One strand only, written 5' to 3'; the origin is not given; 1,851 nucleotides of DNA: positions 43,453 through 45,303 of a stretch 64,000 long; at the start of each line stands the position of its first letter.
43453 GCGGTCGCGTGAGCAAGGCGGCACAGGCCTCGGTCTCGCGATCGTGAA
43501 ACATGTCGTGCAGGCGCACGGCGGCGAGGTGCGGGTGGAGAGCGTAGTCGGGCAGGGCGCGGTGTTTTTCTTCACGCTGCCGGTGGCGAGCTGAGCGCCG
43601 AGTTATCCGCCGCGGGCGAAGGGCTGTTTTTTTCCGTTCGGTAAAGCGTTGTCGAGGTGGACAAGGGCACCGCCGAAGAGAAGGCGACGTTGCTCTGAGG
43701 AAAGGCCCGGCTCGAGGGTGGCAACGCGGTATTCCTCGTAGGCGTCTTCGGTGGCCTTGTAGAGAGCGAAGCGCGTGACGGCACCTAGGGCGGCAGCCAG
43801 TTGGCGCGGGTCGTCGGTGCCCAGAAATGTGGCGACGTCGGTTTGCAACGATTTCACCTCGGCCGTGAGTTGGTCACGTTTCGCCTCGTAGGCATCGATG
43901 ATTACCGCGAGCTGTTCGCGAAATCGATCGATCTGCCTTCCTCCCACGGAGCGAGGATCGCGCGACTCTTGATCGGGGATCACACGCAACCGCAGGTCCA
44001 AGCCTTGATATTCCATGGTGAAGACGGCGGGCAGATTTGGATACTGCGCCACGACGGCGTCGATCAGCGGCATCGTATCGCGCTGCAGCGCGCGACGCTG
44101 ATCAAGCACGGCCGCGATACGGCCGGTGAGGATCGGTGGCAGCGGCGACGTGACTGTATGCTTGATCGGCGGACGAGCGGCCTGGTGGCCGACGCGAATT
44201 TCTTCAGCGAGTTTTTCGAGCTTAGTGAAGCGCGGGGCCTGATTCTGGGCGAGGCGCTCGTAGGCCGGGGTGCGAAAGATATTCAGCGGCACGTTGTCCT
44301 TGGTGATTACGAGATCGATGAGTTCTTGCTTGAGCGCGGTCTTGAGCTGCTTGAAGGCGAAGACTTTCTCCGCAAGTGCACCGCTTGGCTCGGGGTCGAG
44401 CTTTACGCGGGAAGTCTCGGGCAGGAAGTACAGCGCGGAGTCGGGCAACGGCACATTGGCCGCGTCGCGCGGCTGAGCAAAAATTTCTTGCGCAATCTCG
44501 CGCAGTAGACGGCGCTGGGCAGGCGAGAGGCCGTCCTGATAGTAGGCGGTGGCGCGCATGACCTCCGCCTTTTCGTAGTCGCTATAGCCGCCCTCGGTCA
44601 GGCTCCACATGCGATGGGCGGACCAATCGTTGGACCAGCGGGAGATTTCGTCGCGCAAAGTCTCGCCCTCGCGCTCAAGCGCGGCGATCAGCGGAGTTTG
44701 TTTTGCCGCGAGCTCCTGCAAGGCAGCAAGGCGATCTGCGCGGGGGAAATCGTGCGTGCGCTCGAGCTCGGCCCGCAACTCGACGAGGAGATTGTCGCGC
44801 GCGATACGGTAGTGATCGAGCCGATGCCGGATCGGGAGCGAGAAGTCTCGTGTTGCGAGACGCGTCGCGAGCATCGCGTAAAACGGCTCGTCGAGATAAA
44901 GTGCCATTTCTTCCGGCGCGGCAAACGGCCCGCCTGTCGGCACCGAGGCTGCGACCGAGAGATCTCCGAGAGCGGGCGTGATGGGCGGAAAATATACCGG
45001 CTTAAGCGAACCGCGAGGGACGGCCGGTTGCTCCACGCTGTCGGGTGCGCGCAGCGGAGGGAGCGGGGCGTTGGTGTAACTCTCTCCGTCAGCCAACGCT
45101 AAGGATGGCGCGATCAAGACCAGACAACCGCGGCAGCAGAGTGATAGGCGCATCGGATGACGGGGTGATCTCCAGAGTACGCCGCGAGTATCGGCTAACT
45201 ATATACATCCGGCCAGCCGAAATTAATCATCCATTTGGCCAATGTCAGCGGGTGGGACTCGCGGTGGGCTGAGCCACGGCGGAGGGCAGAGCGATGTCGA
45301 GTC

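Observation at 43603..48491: Uncharacterised secreted protein family expanded to four copies and tied to the phosphate-uptake genes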

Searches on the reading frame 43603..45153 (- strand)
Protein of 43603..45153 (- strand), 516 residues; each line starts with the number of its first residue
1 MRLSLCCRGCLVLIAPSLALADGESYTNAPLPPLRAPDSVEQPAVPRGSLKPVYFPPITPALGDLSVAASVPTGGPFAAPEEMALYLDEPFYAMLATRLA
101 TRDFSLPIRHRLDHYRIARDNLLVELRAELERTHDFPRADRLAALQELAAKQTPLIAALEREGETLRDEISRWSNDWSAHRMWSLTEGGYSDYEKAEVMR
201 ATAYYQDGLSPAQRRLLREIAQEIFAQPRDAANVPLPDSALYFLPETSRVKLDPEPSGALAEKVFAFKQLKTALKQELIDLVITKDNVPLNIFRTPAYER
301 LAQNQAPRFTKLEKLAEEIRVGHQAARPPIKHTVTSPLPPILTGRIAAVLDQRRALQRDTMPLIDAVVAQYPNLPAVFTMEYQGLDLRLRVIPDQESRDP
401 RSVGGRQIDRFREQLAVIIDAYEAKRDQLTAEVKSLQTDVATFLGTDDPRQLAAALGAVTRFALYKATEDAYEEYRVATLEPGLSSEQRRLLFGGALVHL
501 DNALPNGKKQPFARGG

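Call 7: search_protein_families(library=pfam, proteins=[window:43603-45153:-], max_evalue=1)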
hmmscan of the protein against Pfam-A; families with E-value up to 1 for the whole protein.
window:43603-45153:- (516 aa): 3 families
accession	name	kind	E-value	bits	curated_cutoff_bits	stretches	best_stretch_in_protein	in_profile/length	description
PF04977.20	DivIC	-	0.15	12.4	28.9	0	412-439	26-53/80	Septum formation initiator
PF11917.13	DUF3435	-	0.17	11.2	25.8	1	123-223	257-348/418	Protein of unknown function (DUF3435)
PF04228.19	Zn_peptidase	-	0.26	11.2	23.2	1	73-104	133-165/290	Putative neutral zinc metallopeptidase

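Call 9: search_protein_families(library=ncbifam, proteins=[window:43603-45153:-], max_evalue=1)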
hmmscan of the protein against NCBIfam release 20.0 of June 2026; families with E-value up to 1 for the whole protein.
window:43603-45153:- (516 aa): 1 family
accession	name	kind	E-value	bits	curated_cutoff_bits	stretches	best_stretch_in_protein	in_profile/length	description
NF050010.1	Zn_HExGHH_YpfJ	equivalog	0.14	11.7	250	1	74-102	127-155/285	KPN_02809 family neutral zinc metallopeptidase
